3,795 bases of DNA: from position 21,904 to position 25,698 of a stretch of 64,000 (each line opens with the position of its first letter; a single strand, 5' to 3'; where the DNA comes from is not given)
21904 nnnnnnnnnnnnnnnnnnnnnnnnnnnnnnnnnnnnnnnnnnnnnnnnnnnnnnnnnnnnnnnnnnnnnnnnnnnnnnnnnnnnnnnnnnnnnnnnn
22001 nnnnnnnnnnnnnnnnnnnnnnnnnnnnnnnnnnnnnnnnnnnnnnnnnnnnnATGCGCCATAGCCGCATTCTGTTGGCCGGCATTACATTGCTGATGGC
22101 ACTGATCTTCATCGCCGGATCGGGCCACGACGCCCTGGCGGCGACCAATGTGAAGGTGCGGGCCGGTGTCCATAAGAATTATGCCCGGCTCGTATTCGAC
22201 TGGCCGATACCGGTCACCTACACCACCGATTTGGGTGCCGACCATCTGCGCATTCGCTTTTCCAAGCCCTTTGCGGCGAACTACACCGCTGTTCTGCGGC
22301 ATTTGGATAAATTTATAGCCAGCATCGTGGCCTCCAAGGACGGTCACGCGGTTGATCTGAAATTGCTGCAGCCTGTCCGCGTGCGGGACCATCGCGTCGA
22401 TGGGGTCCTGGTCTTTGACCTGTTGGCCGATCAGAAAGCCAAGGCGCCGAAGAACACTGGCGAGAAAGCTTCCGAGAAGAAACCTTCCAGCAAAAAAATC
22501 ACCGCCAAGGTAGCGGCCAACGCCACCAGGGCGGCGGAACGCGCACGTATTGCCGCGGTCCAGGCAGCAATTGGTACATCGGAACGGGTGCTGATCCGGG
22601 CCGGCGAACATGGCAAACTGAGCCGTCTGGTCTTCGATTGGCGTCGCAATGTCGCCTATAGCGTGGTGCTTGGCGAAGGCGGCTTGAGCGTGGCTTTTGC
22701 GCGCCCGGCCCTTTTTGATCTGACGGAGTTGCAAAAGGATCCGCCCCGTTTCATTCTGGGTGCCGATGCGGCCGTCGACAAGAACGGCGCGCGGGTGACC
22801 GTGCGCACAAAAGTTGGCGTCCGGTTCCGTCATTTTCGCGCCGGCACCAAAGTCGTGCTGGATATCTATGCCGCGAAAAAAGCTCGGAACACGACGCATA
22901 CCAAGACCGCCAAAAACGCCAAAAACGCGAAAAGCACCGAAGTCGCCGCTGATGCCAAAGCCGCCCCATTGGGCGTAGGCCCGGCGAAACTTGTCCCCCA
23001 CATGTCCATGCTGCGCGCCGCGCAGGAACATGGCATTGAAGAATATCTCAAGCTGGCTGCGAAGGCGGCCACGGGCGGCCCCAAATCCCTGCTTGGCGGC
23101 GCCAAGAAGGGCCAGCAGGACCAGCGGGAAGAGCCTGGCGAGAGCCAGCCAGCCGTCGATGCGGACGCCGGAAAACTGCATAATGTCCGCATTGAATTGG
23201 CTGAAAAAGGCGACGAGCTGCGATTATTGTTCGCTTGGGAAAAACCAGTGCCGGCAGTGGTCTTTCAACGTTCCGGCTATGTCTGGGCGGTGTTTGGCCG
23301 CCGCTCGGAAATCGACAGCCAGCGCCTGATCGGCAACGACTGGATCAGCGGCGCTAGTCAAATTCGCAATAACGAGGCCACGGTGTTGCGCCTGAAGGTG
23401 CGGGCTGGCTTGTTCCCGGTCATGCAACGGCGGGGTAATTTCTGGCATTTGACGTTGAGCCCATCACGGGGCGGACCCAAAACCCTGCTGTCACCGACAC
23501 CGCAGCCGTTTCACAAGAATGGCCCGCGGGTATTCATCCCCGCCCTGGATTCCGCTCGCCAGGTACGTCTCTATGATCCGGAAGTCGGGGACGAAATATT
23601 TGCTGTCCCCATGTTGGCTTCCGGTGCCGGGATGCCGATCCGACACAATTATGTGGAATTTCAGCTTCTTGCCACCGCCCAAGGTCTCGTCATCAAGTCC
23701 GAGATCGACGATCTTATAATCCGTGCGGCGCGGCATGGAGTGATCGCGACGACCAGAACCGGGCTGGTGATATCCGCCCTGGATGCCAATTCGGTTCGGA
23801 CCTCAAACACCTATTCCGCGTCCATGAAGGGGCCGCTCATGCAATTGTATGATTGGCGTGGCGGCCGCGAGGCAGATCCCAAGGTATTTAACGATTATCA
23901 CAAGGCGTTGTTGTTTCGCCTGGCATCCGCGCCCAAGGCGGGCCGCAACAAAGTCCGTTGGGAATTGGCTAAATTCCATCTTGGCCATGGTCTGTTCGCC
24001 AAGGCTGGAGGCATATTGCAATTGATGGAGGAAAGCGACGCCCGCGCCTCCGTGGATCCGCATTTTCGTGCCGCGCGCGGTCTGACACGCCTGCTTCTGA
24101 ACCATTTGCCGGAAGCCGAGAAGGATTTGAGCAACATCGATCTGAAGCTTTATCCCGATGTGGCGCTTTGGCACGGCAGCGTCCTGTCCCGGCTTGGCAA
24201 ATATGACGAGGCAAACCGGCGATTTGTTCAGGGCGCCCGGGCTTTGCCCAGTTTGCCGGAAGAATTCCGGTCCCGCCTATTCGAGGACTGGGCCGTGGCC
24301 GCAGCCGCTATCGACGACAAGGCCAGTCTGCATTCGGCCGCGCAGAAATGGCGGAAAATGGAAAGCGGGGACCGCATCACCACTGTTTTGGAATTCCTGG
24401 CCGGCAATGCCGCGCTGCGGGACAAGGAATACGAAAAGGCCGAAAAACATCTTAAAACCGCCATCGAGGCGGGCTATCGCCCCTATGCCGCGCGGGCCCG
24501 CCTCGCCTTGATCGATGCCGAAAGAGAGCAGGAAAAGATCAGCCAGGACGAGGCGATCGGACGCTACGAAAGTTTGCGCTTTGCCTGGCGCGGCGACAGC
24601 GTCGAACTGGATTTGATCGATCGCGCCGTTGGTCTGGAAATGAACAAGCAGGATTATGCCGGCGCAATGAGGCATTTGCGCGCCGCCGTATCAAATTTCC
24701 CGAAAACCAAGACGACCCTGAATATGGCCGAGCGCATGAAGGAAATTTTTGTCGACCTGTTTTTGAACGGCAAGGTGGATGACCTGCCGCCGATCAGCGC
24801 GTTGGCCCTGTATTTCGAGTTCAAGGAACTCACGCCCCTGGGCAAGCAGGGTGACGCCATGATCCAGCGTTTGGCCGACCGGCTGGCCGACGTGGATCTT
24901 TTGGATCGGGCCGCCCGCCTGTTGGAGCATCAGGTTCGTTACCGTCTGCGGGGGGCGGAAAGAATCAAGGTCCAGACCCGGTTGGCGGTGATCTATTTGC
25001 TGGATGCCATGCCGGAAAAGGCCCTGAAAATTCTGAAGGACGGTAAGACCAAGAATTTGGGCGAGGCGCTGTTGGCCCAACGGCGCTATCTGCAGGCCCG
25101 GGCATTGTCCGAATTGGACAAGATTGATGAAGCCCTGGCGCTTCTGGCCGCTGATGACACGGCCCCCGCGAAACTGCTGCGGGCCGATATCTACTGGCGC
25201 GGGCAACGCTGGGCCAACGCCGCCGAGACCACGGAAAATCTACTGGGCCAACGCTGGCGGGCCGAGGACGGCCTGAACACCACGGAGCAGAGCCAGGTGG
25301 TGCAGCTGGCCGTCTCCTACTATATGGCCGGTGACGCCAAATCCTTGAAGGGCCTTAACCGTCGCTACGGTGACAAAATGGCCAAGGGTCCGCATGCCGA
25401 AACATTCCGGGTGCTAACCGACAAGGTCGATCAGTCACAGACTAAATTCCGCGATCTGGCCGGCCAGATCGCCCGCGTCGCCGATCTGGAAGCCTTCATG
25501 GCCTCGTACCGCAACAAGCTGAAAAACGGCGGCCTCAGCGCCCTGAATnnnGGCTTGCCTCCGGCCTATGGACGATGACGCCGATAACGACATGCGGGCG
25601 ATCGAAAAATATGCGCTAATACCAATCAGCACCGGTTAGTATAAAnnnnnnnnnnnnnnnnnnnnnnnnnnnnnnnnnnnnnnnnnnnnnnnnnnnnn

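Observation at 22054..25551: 1165-aa exported AMIN-repeat plus TPR protein coupled to motB: candidate periplasmic motor scaffold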

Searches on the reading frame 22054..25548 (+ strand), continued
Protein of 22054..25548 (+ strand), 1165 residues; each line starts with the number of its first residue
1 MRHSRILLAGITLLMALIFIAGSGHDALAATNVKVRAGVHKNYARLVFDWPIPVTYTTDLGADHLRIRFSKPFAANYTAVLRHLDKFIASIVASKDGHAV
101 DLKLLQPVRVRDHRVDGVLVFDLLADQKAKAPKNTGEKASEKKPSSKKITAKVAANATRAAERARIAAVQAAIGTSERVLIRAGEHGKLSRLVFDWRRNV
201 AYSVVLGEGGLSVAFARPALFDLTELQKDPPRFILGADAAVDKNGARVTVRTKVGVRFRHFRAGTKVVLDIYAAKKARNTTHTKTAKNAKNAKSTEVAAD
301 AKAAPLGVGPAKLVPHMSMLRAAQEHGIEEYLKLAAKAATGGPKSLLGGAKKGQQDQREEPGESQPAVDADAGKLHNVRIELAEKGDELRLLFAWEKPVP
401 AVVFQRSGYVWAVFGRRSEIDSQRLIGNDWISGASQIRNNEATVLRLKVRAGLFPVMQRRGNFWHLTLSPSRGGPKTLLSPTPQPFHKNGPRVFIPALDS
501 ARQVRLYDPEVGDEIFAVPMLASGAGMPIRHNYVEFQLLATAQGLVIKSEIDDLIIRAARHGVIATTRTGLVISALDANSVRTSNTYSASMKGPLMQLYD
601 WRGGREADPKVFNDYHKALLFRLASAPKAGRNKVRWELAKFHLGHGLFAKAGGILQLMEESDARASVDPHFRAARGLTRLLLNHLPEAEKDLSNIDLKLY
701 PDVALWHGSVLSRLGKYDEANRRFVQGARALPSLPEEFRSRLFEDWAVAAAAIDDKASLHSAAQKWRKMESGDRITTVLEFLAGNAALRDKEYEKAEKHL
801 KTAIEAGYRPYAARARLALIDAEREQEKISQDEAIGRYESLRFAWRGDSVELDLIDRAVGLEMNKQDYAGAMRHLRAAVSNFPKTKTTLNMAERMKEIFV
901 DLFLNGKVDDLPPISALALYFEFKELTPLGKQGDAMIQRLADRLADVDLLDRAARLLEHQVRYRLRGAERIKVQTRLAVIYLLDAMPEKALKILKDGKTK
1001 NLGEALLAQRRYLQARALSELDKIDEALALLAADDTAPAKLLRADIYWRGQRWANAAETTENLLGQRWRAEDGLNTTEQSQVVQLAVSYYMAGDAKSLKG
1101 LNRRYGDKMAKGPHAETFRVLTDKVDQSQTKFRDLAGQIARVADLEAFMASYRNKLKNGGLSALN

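Call 84: find_homologous_proteins(query=L053:9944-13318:+, max_evalue=0.001)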
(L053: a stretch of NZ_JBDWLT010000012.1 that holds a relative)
Query L053:9944-13318:+ (1125 aa): 198 proteins with E <= 0.001 among 8000 candidates; the best 120 are listed.
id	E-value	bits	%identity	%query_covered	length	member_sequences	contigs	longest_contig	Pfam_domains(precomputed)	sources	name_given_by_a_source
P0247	0.0e+0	2450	99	100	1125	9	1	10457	-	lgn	-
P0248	0.0e+0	2316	94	100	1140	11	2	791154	-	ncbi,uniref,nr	ncbi:hypothetical protein [Parvibaculum sp.]|uniref:hypothetical protein n=1 Tax=Parvibaculum sp. Ta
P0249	0.0e+0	2136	87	98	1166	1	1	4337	-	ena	-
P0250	0.0e+0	2011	83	98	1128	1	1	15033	-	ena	-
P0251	0.0e+0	1939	80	98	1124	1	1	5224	-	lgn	-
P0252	0.0e+0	1904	78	98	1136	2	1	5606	-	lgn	-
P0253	0.0e+0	1902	78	98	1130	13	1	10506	-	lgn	-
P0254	0.0e+0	1900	78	98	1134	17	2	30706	-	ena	-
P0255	0.0e+0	1891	78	100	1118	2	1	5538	PF13432.13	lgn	-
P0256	0.0e+0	1890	78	98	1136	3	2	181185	-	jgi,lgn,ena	-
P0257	0.0e+0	1885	78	98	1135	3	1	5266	-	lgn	-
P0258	0.0e+0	1865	77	98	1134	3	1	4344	-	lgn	-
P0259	0.0e+0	1864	77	98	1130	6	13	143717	-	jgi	jgi:hypothetical protein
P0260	0.0e+0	1662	68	100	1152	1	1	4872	PF13432.13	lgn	-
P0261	0.0e+0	1659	69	98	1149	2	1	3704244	-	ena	-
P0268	0.0e+0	1612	67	98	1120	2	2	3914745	PF13432.13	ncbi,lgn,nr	ncbi:tetratricopeptide repeat protein [Parvibaculum lavamentivorans]|nr:tetratricopeptide repeat pro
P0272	0.0e+0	1523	65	98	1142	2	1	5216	-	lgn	-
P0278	0.0e+0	1489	63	98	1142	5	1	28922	-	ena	-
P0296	0.0e+0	1089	49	98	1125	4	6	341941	PF24837.2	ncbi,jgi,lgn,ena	-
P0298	0.0e+0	1072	49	100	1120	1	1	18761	PF24837.2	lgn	-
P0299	0.0e+0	1071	49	100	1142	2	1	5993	-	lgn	-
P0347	2.1e-267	909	43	99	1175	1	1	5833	PF11741.14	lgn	-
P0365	2.8e-164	567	32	99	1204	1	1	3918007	-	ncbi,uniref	ncbi:hypothetical protein [Coralliovum pocilloporae]|uniref:hypothetical protein n=1 Tax=Coralliovum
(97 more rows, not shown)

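Call 85: list_cluster_members(proteins=[P0268, P0056, P0107, P0039, P0365])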
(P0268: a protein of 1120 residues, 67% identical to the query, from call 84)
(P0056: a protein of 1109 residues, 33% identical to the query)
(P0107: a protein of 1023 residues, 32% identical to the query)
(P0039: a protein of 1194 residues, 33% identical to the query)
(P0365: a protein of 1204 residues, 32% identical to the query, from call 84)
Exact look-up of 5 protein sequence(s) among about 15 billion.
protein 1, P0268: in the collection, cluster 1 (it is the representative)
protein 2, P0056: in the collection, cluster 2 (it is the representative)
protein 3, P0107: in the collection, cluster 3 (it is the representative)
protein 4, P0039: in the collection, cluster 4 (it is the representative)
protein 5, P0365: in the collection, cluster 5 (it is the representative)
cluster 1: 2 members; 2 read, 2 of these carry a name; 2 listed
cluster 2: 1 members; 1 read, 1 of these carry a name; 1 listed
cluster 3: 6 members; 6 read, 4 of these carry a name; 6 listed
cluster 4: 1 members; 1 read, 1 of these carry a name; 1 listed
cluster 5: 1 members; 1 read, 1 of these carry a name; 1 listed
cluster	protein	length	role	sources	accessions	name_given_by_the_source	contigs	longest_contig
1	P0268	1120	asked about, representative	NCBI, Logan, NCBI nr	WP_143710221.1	tetratricopeptide repeat protein [Parvibaculum lavamentivorans]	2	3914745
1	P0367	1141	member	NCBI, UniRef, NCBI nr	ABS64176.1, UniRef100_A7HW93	conserved hypothetical protein [Parvibaculum lavamentivorans DS-1] | Tetratricopeptide repeat protein n=2 Tax=Parvibaculum lavamentivorans TaxID=256618 ...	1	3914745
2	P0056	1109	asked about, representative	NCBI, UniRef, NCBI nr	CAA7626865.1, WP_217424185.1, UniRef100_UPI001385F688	lipopolysaccharide assembly protein LapB [Magnetospirillum sp. UT-4] | tetratricopeptide repeat protein n=1 Tax=Magnetospirillum sp. UT-4 TaxID=2681467 ... | hypothetical protein [Magnetospirillum sp. UT-4]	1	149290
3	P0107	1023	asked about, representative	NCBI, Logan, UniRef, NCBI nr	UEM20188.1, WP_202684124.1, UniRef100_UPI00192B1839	tetratricopeptide repeat protein [Skermanella mucosa] | tetratricopeptide repeat protein n=1 Tax=Skermanella mucosa TaxID=1789672 ...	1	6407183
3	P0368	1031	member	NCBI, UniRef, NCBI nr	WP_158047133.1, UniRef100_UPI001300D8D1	tetratricopeptide repeat protein [Skermanella pratensis] | tetratricopeptide repeat protein n=1 Tax=Skermanella pratensis TaxID=2233999 ...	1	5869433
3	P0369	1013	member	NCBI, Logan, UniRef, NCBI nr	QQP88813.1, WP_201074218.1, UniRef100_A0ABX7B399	tetratricopeptide repeat protein [Skermanella sp. TT6] | Tetratricopeptide repeat protein n=1 Tax=Skermanella cutis TaxID=2775420 ...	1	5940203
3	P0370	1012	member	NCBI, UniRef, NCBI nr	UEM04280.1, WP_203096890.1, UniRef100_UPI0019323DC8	tetratricopeptide repeat protein [Skermanella rosea] | tetratricopeptide repeat protein n=1 Tax=Skermanella rosea TaxID=1817965 ...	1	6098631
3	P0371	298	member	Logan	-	-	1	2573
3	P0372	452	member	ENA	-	-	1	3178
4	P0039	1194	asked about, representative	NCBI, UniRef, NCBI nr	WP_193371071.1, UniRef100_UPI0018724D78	hypothetical protein [Pelagibius marinus] | hypothetical protein n=1 Tax=Pelagibius marinus TaxID=2762760 RepID=UPI0018724D78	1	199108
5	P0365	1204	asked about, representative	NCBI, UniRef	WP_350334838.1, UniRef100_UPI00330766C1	hypothetical protein [Coralliovum pocilloporae] | hypothetical protein n=1 Tax=Coralliovum pocilloporae TaxID=3066369 RepID=UPI00330766C1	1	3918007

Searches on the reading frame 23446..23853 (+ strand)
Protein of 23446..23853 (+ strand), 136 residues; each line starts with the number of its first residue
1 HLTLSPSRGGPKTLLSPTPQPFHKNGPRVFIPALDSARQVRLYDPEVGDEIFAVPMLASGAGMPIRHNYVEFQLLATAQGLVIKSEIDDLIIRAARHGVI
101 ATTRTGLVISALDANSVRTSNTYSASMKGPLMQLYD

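Call 79: search_solved_structures(query=window:23446-23853:+, max_evalue=10)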
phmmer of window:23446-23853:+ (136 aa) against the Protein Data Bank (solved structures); distinct sequences matched with E-value up to 10: 5.
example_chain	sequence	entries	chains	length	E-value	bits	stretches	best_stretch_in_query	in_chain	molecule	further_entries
8pjr_A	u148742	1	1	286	3.4e-08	36.9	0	38-64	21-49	SAKe6AC-LB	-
7ona_A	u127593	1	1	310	9.8e-08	35.4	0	39-64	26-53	SAKe6AC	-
8pjx_A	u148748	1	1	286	6.4e-06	29.5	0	39-70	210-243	SAKe6FR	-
4amf_A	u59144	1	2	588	0.083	16.2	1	4-82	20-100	PHOX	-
3zwu_A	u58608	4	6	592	0.084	16.2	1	4-82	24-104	ALKALINE PHOSPHATASE PHOX | PHOX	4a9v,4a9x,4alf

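Call 80: search_protein_families(library=pfam, proteins=[window:23446-23853:+], max_evalue=10)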
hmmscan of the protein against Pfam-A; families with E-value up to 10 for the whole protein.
window:23446-23853:+ (136 aa): 0 families

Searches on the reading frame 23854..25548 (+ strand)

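Call 37: search_protein_families(library=ncbifam, proteins=[window:23854-25548:+], max_evalue=10)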
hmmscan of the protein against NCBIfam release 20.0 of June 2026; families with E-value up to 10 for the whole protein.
window:23854-25548:+ (565 aa): 5 families
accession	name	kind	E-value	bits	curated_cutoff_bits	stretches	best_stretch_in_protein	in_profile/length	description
TIGR03302.1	OM_YfiO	subfamily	0.00024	20.7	81.4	2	182-231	38-88/239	outer membrane protein assembly factor BamD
TIGR02795.1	tol_pal_ybgF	equivalog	0.00082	20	90.1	0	259-288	9-38/119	tol-pal system protein YbgF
NF033920.0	C39_PA2778_fam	equivalog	0.0047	16.4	150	1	145-231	158-244/255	PA2778 family cysteine peptidase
NF052415.1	T3SS_chap_SctY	equivalog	0.0073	16.8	70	1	350-431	22-100/106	type III secretion apparatus assembly chaperone SctY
NF047558.1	TPR_END_plus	domain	0.63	10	32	1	191-215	13-36/56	TPR end-of-group domain-containing protein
